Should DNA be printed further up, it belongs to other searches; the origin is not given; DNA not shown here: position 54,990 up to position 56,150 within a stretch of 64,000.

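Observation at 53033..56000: Low-GC panG-like-panB-panC-panD pantothenate biosynthesis operon captured between IS remnants and an IS256-family copy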

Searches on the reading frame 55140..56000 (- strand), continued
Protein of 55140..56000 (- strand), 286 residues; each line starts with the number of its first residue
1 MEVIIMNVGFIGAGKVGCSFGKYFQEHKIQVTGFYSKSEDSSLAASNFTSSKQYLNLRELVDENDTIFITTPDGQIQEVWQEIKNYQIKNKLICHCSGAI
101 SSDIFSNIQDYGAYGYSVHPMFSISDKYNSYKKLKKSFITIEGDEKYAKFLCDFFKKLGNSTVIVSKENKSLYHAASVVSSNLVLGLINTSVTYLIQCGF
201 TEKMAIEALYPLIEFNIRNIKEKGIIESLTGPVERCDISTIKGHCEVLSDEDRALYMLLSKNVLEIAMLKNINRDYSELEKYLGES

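Call 33: list_cluster_members(proteins=[window:55140-56000:-, window:54301-55128:-, window:53438-54286:-, window:53033-53428:-, L089:3646-4299:+, L089:4296-5615:+, L089:699-2075:+])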
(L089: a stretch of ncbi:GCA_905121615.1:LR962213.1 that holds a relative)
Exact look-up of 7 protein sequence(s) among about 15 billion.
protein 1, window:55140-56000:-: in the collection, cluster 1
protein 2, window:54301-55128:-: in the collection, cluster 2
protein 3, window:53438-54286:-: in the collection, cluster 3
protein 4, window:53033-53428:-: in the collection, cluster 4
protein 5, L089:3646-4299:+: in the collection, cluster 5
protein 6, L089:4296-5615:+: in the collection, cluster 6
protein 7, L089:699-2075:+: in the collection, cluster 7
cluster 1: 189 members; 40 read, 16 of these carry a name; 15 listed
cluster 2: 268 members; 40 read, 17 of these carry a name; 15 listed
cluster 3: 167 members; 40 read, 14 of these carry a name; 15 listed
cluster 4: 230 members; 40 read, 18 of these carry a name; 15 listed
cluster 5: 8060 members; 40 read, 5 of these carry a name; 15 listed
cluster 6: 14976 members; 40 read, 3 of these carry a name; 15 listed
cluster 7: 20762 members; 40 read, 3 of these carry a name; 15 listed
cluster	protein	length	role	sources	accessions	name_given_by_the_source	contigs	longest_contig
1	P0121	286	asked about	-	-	TPA: Rossmann-like and DUF2520 domain-containing protein [Enterococcus faecium] | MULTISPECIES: Rossmann-like and DUF2520 domain-containing protein [Enterococcus]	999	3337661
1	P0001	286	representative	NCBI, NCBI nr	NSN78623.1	DUF2520 domain-containing protein [Enterococcus faecalis]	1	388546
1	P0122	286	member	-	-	DUF2520 domain-containing protein [Enterococcus faecalis] | Rossmann-like and DUF2520 domain-containing protein [Enterococcus faecalis]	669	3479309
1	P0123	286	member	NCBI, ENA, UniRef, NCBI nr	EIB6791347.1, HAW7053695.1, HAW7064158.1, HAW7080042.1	Rossmann-like and DUF2520 domain-containing protein [Enterococcus faecalis] | Rossmann-like and DUF2520 domain-containing protein n=1 Tax=Enterococcus faecalis ...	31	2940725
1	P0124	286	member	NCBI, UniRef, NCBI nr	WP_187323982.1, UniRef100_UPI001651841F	Rossmann-like and DUF2520 domain-containing protein [Enterococcus gallinarum] | Rossmann-like and DUF2520 domain-containing protein n=1 Tax=Enterococcus gallinarum ...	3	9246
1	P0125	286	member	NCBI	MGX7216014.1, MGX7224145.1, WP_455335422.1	Rossmann-like and DUF2520 domain-containing protein [Enterococcus raffinosus]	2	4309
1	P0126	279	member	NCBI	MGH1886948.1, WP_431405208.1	DUF2520 domain-containing protein, partial [Enterococcus avium]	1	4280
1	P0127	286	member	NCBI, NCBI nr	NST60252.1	DUF2520 domain-containing protein [Enterococcus faecalis]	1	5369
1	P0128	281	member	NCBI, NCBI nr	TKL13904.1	DUF2520 domain-containing protein [Enterococcus faecium]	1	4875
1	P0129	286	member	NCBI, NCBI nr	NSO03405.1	DUF2520 domain-containing protein [Enterococcus faecalis]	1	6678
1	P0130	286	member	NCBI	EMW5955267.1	DUF2520 domain-containing protein [Enterococcus faecalis]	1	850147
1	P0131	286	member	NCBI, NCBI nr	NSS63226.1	DUF2520 domain-containing protein [Enterococcus faecalis]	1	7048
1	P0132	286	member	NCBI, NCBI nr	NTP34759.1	DUF2520 domain-containing protein [Enterococcus faecium]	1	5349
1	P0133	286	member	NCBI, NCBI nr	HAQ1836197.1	TPA: DUF2520 domain-containing protein [Enterococcus faecium] | DUF2520 domain-containing protein [Enterococcus faecium]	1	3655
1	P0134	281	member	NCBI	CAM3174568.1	DUF2520 domain-containing protein [Enterococcus faecalis]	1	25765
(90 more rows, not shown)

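Call 44: search_solved_structures(query=window:55140-56000:-, max_evalue=0.01, show_alignments=1)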
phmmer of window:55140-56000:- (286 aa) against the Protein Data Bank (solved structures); distinct sequences matched with E-value up to 0.01: 4.
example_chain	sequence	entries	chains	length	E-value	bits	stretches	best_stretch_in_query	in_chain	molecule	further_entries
2i76_A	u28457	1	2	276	3.1e-15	60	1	9-242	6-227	Hypothetical protein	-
3d1l_A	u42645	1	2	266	6.8e-11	45.7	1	9-264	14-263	Putative NADP oxidoreductase BF3122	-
1r6f_A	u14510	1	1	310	0.00039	23.6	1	76-213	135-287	Virulence-associated V antigen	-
4jbu_A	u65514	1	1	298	0.00044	23.4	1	76-213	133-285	Virulence-associated V antigen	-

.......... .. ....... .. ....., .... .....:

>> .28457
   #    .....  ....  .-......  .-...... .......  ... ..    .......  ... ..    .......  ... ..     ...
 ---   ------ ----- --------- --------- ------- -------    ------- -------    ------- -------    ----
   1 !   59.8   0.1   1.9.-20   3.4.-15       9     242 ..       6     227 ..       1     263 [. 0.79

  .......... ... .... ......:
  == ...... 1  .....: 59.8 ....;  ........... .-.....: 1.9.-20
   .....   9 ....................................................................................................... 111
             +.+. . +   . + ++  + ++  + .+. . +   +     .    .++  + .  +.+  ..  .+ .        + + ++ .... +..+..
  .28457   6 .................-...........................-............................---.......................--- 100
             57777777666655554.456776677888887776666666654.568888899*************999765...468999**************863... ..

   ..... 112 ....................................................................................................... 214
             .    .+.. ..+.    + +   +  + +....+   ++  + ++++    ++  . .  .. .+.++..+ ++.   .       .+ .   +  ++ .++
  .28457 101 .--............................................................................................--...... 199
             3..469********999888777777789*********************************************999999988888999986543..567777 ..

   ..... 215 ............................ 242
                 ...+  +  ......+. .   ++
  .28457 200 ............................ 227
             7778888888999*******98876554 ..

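Call 50: find_encoding_contigs(protein=P0122, flank=3000, max_places=10)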
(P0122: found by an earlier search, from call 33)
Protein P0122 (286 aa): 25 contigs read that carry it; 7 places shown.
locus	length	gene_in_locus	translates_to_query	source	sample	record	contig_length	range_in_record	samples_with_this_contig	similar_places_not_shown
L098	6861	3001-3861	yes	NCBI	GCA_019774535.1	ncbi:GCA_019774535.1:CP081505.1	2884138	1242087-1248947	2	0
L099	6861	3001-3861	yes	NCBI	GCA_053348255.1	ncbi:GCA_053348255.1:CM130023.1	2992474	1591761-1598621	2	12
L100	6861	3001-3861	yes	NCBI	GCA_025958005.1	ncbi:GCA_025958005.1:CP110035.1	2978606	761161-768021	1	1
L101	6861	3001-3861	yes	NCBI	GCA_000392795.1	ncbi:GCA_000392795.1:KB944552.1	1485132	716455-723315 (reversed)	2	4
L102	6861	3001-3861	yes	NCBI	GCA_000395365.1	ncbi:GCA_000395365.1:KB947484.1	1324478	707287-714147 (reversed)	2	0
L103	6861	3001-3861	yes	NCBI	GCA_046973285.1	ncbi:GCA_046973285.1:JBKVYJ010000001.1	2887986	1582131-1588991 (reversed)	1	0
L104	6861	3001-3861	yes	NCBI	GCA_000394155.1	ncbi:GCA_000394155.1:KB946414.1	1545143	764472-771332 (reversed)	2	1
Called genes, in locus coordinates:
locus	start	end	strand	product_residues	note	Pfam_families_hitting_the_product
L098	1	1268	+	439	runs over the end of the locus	PF00512:HisKA (weak), PF02518:HATPase_c (weak)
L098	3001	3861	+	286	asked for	PF01408:GFO_IDH_MocA (weak), PF03807:F420_oxidored (weak), PF10727:Rossmann-like, PF10728:DUF2520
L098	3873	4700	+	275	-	PF02548:Pantoate_transf, PF13714:PEP_mutase (faint), PF01177:Asp_Glu_race (weak)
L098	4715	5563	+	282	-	PF02569:Pantoate_ligase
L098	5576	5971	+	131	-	PF02261:Asp_decarbox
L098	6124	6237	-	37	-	-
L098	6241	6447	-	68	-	PF00665:rve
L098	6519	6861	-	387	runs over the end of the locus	PF01527:HTH_Tnp_1, PF13518:HTH_28 (faint), PF13276:HTH_21, PF00665:rve, PF13610:DDE_Tnp_IS240 (weak), PF13683:rve_3, PF13333:rve_2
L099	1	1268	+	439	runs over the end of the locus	PF00512:HisKA (weak), PF02518:HATPase_c (weak)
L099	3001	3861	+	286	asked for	PF01408:GFO_IDH_MocA (weak), PF03807:F420_oxidored (weak), PF10727:Rossmann-like, PF10728:DUF2520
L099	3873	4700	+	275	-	PF02548:Pantoate_transf, PF13714:PEP_mutase (faint), PF01177:Asp_Glu_race (weak)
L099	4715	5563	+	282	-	PF02569:Pantoate_ligase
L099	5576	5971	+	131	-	PF02261:Asp_decarbox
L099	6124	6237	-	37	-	-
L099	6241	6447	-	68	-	PF00665:rve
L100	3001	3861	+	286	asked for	PF01408:GFO_IDH_MocA (weak), PF03807:F420_oxidored (weak), PF10727:Rossmann-like, PF10728:DUF2520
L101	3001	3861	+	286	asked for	PF01408:GFO_IDH_MocA (weak), PF03807:F420_oxidored (weak), PF10727:Rossmann-like, PF10728:DUF2520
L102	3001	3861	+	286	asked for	PF01408:GFO_IDH_MocA (weak), PF03807:F420_oxidored (weak), PF10727:Rossmann-like, PF10728:DUF2520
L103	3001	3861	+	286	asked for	PF01408:GFO_IDH_MocA (weak), PF03807:F420_oxidored (weak), PF10727:Rossmann-like, PF10728:DUF2520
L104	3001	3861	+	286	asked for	PF01408:GFO_IDH_MocA (weak), PF03807:F420_oxidored (weak), PF10727:Rossmann-like, PF10728:DUF2520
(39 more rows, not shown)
